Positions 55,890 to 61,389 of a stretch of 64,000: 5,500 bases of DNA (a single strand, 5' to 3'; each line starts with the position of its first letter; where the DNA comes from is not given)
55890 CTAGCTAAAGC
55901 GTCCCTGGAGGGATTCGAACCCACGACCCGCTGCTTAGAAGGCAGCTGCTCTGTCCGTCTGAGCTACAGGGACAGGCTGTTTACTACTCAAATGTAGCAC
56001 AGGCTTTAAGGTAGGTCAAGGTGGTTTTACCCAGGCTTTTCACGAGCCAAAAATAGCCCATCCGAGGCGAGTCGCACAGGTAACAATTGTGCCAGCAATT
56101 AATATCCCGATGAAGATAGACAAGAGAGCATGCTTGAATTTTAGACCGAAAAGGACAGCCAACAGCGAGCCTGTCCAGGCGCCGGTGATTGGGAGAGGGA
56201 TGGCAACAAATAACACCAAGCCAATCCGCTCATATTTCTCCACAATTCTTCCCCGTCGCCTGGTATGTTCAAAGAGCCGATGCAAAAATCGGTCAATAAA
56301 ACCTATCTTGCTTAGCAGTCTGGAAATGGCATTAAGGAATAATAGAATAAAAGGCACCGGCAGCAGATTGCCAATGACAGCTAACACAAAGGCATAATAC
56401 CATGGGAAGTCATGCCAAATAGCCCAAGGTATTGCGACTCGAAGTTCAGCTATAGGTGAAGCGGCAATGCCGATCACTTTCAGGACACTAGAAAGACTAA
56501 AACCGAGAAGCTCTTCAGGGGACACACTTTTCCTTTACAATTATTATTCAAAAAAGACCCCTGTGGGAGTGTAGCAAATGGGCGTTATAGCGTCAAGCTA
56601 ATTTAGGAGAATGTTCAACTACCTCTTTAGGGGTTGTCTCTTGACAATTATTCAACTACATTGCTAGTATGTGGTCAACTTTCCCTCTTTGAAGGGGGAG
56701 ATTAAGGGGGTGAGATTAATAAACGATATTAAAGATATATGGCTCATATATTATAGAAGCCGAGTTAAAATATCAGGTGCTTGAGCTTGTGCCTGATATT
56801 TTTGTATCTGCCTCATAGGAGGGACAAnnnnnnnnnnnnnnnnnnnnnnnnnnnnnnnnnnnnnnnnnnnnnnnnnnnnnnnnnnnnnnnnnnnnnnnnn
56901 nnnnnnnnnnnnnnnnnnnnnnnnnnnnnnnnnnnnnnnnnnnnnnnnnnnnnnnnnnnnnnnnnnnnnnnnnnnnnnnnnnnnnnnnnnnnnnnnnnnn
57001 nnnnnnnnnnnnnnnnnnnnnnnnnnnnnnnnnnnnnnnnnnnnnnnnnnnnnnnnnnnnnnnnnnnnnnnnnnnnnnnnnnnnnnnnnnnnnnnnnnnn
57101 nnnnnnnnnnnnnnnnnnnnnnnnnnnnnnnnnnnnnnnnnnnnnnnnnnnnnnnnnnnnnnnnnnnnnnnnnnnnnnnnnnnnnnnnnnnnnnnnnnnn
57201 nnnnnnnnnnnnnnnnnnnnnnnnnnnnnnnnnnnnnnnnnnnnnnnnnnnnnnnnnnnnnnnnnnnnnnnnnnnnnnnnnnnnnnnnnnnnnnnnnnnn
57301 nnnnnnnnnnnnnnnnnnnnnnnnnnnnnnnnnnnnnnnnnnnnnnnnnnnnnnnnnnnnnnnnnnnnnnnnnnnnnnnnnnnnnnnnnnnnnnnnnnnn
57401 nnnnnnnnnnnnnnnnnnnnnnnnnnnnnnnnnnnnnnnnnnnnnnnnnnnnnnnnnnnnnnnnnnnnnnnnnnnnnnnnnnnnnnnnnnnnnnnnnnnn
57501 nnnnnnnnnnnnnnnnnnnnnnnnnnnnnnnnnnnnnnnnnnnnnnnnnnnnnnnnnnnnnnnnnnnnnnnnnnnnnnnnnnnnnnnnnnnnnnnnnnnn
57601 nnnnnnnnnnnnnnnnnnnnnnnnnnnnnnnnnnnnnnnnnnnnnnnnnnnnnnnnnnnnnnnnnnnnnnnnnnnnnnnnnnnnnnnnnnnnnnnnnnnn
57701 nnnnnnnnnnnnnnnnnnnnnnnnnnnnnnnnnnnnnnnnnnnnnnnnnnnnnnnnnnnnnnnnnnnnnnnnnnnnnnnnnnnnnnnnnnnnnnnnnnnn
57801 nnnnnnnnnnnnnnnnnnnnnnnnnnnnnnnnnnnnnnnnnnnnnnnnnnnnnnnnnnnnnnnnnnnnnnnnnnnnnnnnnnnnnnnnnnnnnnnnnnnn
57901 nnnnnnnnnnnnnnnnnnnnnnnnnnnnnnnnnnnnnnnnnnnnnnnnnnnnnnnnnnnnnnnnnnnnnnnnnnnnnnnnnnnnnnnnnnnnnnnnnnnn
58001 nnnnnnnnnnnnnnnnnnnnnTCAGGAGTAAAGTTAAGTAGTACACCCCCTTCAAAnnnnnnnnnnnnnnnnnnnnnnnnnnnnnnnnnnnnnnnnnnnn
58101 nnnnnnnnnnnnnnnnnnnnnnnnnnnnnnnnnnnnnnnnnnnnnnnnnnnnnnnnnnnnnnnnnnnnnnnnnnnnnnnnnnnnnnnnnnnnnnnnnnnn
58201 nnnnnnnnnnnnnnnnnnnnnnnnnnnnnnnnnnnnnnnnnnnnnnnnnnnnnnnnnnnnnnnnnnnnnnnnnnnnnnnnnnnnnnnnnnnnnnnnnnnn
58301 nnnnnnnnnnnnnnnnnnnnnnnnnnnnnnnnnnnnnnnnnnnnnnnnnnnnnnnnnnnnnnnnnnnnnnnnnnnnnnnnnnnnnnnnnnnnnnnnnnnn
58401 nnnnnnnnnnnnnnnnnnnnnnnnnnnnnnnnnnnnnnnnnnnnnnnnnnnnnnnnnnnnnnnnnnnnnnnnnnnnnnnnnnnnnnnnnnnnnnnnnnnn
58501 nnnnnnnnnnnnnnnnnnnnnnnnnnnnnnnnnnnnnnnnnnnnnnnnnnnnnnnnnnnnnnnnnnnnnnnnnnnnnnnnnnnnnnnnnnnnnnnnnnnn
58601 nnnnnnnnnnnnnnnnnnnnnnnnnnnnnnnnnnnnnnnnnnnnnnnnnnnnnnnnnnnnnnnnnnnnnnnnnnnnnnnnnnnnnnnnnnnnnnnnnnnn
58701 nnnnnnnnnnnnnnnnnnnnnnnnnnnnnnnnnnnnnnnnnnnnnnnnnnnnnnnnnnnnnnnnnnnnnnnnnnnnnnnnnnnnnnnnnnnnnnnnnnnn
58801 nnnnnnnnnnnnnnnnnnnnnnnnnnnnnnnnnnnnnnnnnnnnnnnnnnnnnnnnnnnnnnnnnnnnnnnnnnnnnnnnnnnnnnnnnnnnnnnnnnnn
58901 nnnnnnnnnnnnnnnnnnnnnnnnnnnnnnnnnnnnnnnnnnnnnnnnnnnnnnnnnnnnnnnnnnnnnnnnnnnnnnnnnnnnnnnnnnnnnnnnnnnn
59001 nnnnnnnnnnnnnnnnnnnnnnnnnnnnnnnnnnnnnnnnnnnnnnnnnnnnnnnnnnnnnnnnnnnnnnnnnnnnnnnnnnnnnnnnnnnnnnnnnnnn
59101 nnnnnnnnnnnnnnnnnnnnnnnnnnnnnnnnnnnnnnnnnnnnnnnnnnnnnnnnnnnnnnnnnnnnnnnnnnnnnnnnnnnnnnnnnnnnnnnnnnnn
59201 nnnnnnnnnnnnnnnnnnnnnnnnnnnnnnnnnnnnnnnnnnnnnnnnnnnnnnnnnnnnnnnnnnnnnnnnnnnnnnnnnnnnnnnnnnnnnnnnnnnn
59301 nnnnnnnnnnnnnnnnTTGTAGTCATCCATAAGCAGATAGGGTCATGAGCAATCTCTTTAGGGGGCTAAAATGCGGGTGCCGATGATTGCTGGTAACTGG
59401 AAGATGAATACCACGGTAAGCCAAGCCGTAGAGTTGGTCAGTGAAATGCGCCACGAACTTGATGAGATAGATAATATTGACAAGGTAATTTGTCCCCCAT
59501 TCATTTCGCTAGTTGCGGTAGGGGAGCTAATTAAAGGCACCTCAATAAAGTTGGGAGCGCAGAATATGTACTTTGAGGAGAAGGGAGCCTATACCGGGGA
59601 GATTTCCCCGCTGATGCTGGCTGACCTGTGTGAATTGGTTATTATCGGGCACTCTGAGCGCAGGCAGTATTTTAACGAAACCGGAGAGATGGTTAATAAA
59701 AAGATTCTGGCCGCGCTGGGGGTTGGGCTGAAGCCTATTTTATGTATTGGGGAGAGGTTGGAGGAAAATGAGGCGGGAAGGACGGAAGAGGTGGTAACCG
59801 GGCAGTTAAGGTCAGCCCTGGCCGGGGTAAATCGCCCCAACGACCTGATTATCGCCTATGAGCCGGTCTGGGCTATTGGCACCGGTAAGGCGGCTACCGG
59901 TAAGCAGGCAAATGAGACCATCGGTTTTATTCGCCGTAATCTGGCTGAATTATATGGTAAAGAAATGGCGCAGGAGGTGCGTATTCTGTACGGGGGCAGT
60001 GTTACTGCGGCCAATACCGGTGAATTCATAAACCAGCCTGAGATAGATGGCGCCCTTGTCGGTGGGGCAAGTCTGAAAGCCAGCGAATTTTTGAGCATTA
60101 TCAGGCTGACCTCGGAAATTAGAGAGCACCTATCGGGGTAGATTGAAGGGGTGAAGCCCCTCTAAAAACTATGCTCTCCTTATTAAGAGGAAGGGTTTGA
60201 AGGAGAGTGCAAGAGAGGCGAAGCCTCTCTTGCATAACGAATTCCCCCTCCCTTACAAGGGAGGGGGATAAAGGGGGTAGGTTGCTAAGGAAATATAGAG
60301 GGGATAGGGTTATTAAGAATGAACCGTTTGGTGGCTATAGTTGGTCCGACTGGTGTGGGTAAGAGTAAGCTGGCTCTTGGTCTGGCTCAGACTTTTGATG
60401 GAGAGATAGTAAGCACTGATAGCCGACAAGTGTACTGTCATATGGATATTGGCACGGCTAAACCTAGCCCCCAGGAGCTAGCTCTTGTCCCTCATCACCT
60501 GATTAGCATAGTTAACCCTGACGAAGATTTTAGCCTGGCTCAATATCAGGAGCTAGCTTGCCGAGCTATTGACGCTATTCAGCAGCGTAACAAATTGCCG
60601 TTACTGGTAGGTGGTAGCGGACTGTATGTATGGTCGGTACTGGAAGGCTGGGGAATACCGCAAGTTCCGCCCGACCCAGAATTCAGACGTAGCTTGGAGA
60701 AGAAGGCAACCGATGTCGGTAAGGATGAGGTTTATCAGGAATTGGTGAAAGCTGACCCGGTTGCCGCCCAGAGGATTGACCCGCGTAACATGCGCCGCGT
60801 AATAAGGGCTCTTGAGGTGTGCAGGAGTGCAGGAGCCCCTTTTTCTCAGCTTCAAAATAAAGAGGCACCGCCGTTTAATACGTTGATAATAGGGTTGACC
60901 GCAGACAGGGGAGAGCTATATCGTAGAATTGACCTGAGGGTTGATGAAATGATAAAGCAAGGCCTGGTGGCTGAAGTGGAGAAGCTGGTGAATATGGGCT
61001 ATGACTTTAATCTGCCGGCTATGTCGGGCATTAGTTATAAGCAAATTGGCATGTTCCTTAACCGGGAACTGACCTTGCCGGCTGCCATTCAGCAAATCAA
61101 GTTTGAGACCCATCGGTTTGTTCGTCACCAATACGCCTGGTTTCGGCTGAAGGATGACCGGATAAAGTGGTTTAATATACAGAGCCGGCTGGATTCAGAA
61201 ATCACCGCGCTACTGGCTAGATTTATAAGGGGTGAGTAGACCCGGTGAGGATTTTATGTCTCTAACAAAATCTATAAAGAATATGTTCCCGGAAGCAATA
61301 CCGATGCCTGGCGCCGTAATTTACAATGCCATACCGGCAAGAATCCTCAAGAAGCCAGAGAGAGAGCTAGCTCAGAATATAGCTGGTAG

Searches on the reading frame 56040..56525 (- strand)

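Call 45: search_protein_families(library=pfam, proteins=[window:56040-56525:-])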
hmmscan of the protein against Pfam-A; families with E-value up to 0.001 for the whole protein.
window:56040-56525:- (161 aa): 1 family
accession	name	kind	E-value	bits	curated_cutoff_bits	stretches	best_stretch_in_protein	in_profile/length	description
PF06695.16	Sm_multidrug_ex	-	1e-41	142.7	30.7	1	27-147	1-121/121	Putative small multi-drug export protein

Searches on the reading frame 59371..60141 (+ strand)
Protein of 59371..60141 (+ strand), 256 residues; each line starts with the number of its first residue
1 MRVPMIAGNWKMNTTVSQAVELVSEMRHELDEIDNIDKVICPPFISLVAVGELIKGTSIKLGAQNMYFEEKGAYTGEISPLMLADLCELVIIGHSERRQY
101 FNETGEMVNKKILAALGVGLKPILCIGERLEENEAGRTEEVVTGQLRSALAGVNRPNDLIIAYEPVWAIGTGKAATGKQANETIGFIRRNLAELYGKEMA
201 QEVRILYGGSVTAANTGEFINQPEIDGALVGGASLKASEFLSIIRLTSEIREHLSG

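Call 45: search_protein_families(library=pfam, proteins=[window:59371-60141:+])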
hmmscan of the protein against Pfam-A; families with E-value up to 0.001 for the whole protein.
window:59371-60141:+ (256 aa): 1 family
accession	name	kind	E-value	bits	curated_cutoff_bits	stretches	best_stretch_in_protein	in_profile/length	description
PF00121.24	TIM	-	7.1e-92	307.8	20.1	1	4-245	1-243/245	Triosephosphate isomerase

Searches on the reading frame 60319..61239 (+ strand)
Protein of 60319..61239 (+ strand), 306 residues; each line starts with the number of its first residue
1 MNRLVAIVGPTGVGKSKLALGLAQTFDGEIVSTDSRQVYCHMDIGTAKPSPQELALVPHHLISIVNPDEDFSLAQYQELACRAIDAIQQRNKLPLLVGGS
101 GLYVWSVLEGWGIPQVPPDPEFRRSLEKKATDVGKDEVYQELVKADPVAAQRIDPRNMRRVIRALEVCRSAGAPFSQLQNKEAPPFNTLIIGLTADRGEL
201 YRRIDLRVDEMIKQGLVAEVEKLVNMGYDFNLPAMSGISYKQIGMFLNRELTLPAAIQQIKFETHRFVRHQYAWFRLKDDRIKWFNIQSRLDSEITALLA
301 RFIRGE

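Call 45: search_protein_families(library=pfam, proteins=[window:60319-61239:+])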
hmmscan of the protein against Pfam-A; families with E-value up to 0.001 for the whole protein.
window:60319-61239:+ (306 aa): 3 families
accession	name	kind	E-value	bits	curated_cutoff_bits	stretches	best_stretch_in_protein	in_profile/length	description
PF01715.23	IPPT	-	4.3e-83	279.1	23.6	1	37-276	1-241/243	IPP transferase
PF01745.22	IPT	-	1.6e-05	24.9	20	1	4-55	3-54/233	Isopentenyl transferase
PF13238.12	AAA_18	-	0.00057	20.8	29.4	0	5-33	1-30/128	AAA domain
